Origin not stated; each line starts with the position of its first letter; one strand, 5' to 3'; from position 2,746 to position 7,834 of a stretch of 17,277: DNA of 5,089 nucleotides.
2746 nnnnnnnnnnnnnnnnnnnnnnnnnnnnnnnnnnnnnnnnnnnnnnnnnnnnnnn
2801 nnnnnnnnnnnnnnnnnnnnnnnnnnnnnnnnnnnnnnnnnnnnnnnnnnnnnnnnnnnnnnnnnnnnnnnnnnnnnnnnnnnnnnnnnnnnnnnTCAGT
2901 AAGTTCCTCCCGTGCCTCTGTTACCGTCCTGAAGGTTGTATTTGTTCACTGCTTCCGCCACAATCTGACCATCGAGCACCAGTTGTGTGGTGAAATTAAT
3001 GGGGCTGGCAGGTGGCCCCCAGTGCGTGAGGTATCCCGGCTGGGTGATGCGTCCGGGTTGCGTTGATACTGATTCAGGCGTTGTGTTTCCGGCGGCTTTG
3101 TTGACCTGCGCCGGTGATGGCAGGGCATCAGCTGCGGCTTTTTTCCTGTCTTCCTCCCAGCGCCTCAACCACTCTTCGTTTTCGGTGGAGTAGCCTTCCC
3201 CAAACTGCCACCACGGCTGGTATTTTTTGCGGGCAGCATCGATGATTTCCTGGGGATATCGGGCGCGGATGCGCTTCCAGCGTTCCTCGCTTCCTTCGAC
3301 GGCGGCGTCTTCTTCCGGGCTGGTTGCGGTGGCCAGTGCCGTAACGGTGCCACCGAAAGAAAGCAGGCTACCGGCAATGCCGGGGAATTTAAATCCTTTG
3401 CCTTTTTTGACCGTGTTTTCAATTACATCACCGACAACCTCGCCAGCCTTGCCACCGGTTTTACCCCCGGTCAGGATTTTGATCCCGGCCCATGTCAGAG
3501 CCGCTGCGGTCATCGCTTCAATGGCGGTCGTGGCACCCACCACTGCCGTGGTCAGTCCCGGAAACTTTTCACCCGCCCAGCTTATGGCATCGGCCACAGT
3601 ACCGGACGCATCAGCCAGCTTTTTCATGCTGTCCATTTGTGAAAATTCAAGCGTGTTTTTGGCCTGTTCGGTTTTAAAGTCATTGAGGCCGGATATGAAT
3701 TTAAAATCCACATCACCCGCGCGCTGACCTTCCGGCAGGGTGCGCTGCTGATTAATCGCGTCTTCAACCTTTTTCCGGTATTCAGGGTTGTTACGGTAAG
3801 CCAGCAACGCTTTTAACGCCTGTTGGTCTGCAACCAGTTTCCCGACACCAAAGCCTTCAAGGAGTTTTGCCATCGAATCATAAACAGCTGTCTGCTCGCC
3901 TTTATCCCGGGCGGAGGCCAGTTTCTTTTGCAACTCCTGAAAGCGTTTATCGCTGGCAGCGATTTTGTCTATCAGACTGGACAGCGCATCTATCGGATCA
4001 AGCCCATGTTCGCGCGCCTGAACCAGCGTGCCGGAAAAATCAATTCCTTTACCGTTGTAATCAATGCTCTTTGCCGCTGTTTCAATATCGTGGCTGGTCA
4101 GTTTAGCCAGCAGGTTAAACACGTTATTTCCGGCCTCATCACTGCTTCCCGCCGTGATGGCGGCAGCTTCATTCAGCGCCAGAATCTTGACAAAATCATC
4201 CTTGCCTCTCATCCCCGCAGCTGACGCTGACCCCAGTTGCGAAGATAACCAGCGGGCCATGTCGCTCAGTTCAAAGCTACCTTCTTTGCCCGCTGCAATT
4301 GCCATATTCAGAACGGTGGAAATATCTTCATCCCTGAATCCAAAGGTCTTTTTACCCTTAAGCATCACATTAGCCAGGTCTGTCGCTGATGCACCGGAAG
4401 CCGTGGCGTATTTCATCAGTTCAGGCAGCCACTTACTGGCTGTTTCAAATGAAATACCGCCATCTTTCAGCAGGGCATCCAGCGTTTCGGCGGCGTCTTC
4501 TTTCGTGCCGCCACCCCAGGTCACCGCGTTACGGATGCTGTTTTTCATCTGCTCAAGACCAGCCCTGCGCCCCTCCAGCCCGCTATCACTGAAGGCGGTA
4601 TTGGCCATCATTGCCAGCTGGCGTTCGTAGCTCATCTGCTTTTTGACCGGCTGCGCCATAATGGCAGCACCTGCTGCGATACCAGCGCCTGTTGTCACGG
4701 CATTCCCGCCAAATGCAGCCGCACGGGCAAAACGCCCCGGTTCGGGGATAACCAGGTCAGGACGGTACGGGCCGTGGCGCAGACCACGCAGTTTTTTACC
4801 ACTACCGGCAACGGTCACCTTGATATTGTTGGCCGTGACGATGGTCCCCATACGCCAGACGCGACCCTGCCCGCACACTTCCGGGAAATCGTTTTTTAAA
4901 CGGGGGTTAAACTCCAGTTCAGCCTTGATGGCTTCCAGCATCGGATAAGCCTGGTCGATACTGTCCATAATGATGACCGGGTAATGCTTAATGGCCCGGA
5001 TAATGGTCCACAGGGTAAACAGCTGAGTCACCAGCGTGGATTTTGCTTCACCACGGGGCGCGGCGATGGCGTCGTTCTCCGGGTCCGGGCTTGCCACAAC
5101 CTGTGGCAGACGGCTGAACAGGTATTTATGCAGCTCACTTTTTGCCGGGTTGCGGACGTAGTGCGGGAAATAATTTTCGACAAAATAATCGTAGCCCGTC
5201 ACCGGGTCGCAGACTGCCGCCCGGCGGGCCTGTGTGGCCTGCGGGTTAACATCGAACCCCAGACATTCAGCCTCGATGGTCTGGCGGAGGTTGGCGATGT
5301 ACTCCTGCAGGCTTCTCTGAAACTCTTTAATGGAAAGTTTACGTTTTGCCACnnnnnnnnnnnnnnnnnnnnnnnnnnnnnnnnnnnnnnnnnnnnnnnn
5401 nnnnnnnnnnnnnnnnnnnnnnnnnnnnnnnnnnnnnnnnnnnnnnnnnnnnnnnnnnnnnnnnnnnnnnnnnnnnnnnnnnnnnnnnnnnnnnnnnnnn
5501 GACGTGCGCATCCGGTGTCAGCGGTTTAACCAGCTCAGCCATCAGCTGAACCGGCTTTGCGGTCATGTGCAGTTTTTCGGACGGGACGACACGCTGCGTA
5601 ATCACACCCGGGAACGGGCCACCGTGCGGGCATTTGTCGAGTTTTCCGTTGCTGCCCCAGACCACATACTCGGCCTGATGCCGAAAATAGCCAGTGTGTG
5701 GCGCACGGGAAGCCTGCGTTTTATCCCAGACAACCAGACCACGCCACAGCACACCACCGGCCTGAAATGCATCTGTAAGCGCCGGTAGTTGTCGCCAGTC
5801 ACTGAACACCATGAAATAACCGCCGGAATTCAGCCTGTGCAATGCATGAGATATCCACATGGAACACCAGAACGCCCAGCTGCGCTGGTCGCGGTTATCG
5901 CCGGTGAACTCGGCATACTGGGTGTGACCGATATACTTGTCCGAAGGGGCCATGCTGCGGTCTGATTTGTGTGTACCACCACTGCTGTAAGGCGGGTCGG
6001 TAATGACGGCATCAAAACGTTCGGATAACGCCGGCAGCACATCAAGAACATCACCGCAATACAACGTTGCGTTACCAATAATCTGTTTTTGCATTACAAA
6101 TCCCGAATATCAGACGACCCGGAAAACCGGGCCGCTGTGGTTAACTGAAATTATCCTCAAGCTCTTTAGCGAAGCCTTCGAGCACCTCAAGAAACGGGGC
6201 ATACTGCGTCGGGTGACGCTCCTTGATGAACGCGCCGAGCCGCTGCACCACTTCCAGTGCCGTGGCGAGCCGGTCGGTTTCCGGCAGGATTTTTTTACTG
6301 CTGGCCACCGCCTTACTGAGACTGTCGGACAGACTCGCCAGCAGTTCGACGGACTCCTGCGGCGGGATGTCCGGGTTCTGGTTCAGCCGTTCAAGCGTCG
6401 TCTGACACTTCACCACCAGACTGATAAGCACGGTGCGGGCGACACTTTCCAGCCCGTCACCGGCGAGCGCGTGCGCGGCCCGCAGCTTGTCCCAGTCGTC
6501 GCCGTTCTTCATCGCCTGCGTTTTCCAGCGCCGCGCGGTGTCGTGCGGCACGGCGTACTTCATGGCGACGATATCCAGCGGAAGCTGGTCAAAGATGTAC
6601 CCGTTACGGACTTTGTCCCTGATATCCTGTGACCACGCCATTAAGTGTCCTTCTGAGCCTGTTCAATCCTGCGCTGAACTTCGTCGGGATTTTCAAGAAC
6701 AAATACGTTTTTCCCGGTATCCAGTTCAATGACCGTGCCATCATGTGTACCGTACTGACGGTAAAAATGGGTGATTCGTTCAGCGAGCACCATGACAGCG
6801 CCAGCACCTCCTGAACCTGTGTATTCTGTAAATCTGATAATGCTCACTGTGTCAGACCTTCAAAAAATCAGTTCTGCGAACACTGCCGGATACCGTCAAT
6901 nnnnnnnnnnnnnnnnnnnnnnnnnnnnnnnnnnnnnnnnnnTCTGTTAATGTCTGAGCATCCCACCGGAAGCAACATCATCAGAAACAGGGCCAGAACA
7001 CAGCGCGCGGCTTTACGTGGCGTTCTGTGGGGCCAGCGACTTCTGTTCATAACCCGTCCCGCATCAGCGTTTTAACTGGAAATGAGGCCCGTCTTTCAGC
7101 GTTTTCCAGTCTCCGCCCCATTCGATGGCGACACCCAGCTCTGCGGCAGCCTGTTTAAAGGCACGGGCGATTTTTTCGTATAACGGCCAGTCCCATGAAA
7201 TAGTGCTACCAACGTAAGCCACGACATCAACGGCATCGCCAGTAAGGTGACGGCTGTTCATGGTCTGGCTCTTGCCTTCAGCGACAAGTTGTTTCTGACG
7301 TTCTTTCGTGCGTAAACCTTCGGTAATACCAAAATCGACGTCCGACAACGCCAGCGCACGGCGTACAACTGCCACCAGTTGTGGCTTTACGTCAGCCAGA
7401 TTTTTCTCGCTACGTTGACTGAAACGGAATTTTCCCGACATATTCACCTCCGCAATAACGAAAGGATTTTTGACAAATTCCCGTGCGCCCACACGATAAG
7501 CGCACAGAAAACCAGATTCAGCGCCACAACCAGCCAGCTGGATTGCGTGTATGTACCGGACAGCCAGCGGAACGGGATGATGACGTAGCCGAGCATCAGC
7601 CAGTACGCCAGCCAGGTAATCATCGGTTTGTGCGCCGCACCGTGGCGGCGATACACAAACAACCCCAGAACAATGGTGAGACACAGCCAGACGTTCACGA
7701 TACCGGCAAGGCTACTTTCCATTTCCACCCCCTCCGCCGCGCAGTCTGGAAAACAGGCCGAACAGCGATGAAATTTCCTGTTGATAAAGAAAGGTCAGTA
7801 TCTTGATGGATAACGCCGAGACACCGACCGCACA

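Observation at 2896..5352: In-frame chimera of a large-terminase ATPase fragment and a tail tape-measure protein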

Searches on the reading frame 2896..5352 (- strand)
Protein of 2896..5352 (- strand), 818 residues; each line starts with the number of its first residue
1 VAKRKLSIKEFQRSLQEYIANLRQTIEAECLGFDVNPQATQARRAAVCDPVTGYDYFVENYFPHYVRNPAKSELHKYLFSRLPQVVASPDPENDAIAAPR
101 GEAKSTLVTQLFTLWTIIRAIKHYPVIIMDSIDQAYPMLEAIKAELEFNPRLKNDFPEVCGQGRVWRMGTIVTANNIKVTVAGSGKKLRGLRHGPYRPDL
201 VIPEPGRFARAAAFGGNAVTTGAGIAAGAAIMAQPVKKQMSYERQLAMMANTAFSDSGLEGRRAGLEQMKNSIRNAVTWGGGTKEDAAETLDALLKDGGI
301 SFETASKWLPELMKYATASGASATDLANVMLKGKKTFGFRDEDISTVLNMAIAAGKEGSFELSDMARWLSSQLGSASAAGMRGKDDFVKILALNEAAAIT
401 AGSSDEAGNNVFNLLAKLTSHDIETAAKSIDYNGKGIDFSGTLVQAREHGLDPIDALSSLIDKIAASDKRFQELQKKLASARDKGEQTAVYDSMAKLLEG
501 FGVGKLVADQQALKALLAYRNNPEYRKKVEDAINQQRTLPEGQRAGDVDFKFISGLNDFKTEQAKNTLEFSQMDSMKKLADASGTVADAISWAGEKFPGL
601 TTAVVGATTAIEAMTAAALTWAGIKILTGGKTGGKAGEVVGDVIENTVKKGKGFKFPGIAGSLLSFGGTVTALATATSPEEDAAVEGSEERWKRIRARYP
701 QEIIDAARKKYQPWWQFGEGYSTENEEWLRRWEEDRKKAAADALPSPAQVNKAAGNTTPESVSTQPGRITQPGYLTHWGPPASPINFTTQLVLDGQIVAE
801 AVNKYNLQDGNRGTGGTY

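Call 5: search_protein_families(library=pfam, proteins=[window:2896-5352:-], max_evalue=0.01)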
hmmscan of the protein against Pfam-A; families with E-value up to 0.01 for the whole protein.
window:2896-5352:- (818 aa): 1 family
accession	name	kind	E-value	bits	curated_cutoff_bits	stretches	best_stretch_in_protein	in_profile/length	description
PF10145.14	PhageMin_Tail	-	9.8e-20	71.7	33.2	1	283-473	14-192/201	Phage-related minor tail protein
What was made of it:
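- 2896..4745 (-): Tape-measure-derived part: residues 142-757 of the 757-aa protein. The N-terminal ~140 residues are missing. PF10145 (call 5).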

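Call 14: find_encoding_contigs(protein=window:2896-5352:-, flank=10000, max_places=10)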
Protein window:2896-5352:- (818 aa): 2 contigs read that carry it; 2 places shown.
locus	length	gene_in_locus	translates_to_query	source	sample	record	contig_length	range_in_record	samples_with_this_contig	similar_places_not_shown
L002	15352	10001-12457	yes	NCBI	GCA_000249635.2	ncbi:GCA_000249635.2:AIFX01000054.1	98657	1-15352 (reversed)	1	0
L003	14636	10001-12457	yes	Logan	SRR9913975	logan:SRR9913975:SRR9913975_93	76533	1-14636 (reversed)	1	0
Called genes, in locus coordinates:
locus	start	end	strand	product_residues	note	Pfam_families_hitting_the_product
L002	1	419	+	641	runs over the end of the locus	PF09299:Mu-transpos_C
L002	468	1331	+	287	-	PF05621:TniB (weak), PF13191:AAA_16 (faint), PF13604:AAA_30 (weak), PF13401:AAA_22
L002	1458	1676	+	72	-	-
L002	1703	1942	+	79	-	-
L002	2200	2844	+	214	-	PF11363:DUF3164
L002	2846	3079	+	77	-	-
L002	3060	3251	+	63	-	-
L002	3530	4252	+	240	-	PF10979:DUF2786, PF23771:DUF7168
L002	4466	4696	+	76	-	-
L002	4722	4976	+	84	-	PF15944:DUF4752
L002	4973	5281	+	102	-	-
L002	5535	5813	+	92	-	-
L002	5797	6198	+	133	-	PF06252:GemA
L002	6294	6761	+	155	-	PF08765:Mor (weak)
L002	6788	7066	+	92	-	-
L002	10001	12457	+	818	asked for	PF10145:PhageMin_Tail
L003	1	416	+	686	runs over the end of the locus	PF02316:HTH_Tnp_Mu_1, PF09299:Mu-transpos_C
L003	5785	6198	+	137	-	PF06252:GemA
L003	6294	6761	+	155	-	PF08765:Mor (weak)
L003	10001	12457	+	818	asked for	PF10145:PhageMin_Tail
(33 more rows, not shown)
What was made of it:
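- On Mu-like transposable prophage: PF09299 and PF02316 (transposase), AAA_22/TniB (B), PF06252 (GemA) and PF08765 (Mor) in the called genes (call 14).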

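Call 25: search_dna_similar(query=window:2896-5352:-, collection=phages, mode=protein, max_rows=15)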
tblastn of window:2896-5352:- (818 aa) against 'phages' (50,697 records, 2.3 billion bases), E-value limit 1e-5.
Records with a match: 317; places in all: 420; records where one place covers at least 80% of the query: 0.
Best place of each record, by identity: <60% 317.
By first word of the organism name: Pseudomonas 123; Ralstonia 101; Bacteriophage 20; Burkholderia 14; Xanthomonas 10; Bacillus 8; Leptospira 5; Rhizobium 4; Escherichia 4; Klebsiella 3; and 14 more.
By host as written in the record: Ralstonia solanacearum 72; - 46; Pseudomonas aeruginosa 35; Pseudomonas aeruginosa PA14 32; Xanthomonas campestris pv. campestris GBBC 1419 8; Burkholderia sp. 7; Ralstonia solanacearum Race 3, Biovar 1 6; Helicobacter pullorum 3; and 83 more.
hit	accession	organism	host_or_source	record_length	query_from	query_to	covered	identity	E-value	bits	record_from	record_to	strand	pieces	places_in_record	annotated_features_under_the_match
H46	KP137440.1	Mannheimia phage vB_MhM_3927AP2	Mannheimia haemolytica 3927A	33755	234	719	59%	37.7%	4e-77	279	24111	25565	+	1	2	tail length tape measure protein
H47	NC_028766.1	Mannheimia phage vB_MhM_3927AP2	Mannheimia haemolytica 3927A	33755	234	719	59%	37.7%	4e-77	279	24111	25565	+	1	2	tail length tape measure protein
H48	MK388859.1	Klebsiella phage ST405-OXA48phi1.1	Klebsiella pneumoniae ST405-OXA48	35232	236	600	45%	50.1%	9e-103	355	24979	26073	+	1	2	tail tape measure protein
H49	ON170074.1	Ralstonia phage YO033_1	Ralstonia solanacearum R281, UW154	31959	235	600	45%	37.8%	1e-56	217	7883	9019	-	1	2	record has no annotation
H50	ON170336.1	Ralstonia phage YO356_1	Ralstonia solanacearum Race 3, Biovar 1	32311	235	600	45%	37.5%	3e-56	216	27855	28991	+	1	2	record has no annotation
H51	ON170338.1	Ralstonia phage YO357_1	Ralstonia solanacearum Race 3, Biovar 1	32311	235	600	45%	37.5%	3e-56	216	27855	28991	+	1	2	record has no annotation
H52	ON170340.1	Ralstonia phage YO359_1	Ralstonia solanacearum Race 3, Biovar 1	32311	235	600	45%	37.5%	3e-56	216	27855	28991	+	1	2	record has no annotation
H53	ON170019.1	Ralstonia phage YO002_1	Ralstonia solanacearum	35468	235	600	45%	37.5%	3e-56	216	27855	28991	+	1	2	record has no annotation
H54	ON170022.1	Ralstonia phage YO004_1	Ralstonia solanacearum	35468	235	600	45%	37.5%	3e-56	216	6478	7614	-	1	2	record has no annotation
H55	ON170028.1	Ralstonia phage YO008_1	Ralstonia solanacearum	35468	235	600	45%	37.5%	3e-56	216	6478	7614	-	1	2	record has no annotation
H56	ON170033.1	Ralstonia phage YO010_1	Ralstonia solanacearum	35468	235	600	45%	37.5%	3e-56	216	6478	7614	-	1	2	record has no annotation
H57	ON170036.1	Ralstonia phage YO011_1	Ralstonia solanacearum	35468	235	600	45%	37.5%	3e-56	216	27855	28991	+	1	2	record has no annotation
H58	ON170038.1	Ralstonia phage YO012_1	Ralstonia solanacearum EURS 58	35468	235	600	45%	37.5%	3e-56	216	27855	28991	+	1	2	record has no annotation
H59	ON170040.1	Ralstonia phage YO013_1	Ralstonia solanacearum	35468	235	600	45%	37.5%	3e-56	216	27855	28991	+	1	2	record has no annotation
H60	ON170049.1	Ralstonia phage YO017_1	Ralstonia solanacearum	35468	235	600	45%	37.5%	3e-56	216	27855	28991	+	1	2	record has no annotation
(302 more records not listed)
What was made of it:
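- Tried and rejected: Protein-mode search found only distant Mu-like phages, always as two separate places (call 25).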

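Call 29: search_protein_families(library=ncbifam, proteins=[window:2896-5352:-], max_evalue=0.01)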
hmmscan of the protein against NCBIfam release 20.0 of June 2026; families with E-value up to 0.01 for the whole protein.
window:2896-5352:- (818 aa): 2 families
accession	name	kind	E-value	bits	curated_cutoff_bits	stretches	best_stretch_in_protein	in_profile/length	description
TIGR01760.1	tape_meas_TP901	equivalog_domain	0.00034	19.7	28.8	1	226-473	2-227/349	phage tail tape measure protein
NF033889.1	termin_lrg_T7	equivalog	0.0021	17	150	1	73-151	19-91/500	phage terminase large subunit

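Call 31: list_cluster_members(proteins=[window:2896-5352:-])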
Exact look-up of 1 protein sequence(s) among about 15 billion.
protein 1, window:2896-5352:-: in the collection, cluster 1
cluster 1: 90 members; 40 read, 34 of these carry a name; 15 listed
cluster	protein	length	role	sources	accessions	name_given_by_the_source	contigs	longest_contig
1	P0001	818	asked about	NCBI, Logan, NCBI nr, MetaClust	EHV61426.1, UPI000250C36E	hypothetical protein ECDEC6C_2123 [Escherichia coli DEC6C] | status=active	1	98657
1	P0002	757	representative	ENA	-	-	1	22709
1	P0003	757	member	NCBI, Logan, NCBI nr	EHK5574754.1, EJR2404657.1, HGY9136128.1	phage tail tape measure protein [Escherichia coli]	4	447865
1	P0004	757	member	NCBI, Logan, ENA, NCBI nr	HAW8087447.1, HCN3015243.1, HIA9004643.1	TPA: phage tail tape measure protein [Escherichia coli] | tail length tape measure protein [Escherichia coli]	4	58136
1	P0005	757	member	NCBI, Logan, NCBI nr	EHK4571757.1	phage tail tape measure protein [Escherichia coli]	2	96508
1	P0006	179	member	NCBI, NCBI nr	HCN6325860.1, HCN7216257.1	TPA: tail length tape measure protein, partial [Escherichia coli] | tail length tape measure protein [Escherichia coli]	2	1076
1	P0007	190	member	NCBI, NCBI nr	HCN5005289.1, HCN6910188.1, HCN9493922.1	TPA: tail length tape measure protein, partial [Escherichia coli] | tail length tape measure protein [Escherichia coli]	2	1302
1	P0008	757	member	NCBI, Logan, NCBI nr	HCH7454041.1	TPA: phage tail tape measure protein [Escherichia coli] | phage tail tape measure protein [Escherichia coli]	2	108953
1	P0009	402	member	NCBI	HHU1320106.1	TPA: phage tail tape measure protein, partial [Escherichia coli]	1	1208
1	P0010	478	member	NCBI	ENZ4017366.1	phage tail tape measure protein, partial [Salmonella enterica subsp. enterica]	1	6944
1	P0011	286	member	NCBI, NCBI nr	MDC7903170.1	tail length tape measure protein, partial [Escherichia coli] | tail length tape measure protein [Escherichia coli]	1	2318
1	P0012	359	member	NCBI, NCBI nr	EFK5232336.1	tail length tape measure protein, partial [Escherichia coli] | tail length tape measure protein [Escherichia coli]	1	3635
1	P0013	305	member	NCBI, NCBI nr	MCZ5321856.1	hypothetical protein O5699_03890 [Escherichia coli] | hypothetical protein [Escherichia coli]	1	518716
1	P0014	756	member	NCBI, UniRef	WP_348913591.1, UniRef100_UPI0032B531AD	phage tail tape measure protein [Escherichia coli] | phage tail tape measure protein n=1 Tax=Escherichia coli TaxID=562 RepID=UPI0032B531AD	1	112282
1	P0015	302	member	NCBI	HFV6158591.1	TPA: tail length tape measure protein, partial [Escherichia coli]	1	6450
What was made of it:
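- Among the 15 listed (of 40 read), the others are 756-757-aa tape-measure proteins or partial fragments of 179-478 aa (call 31).
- Tried and rejected: The exact-sequence and cluster look-ups (calls 14, 31), together with the 99.9%-identical intact relative, already settle the question.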

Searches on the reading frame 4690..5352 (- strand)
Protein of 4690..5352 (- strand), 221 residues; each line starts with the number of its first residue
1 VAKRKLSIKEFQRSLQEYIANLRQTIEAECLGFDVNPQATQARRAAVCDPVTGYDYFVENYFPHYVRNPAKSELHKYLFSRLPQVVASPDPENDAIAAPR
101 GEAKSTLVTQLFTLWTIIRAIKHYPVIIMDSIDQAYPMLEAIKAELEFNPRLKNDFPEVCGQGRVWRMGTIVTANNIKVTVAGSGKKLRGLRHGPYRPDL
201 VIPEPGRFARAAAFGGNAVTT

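Call 6: search_protein_families(library=phrogs, proteins=[window:4690-5352:-], max_evalue=0.001)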
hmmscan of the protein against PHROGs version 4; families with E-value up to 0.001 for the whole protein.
window:4690-5352:- (221 aa): 1 family
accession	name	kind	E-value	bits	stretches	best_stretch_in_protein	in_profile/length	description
phrog_38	-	head and packaging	3.4e-49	169.2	1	3-203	215-408/760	terminase large subunit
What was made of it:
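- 4753..5352 (-): terL-derived part: terminase large subunit residues 1-200, plus the shared Val-Ile. It has Walker A (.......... from residue 98). It lacks the Walker B acidic residues and the nuclease domain. PHROG 38 E 3e-49, match on residues 3-203 (call 6).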

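Call 27: search_solved_structures(query=window:4690-5352:-, max_evalue=0.01, show_alignments=2)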
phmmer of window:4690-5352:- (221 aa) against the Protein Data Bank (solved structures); distinct sequences matched with E-value up to 0.01: 0.

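Call 28: search_protein_families(library=pfam, proteins=[window:4690-5352:-], max_evalue=1)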
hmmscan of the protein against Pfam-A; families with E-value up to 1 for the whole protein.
window:4690-5352:- (221 aa): 0 families

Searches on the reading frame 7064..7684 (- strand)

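Call 5: search_protein_families(library=pfam, proteins=[window:7064-7684:-], max_evalue=0.01)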
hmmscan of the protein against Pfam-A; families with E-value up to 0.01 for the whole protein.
window:7064-7684:- (206 aa): 2 families
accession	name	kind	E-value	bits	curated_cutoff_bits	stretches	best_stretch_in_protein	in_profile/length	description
PF13539.11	Peptidase_M15_4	-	2.6e-12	47.6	25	1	139-204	3-70/70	D-alanyl-D-alanine carboxypeptidase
PF18979.5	DUF5715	-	0.003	17.7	26.8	1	117-155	80-118/171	Family of unknown function (DUF5715)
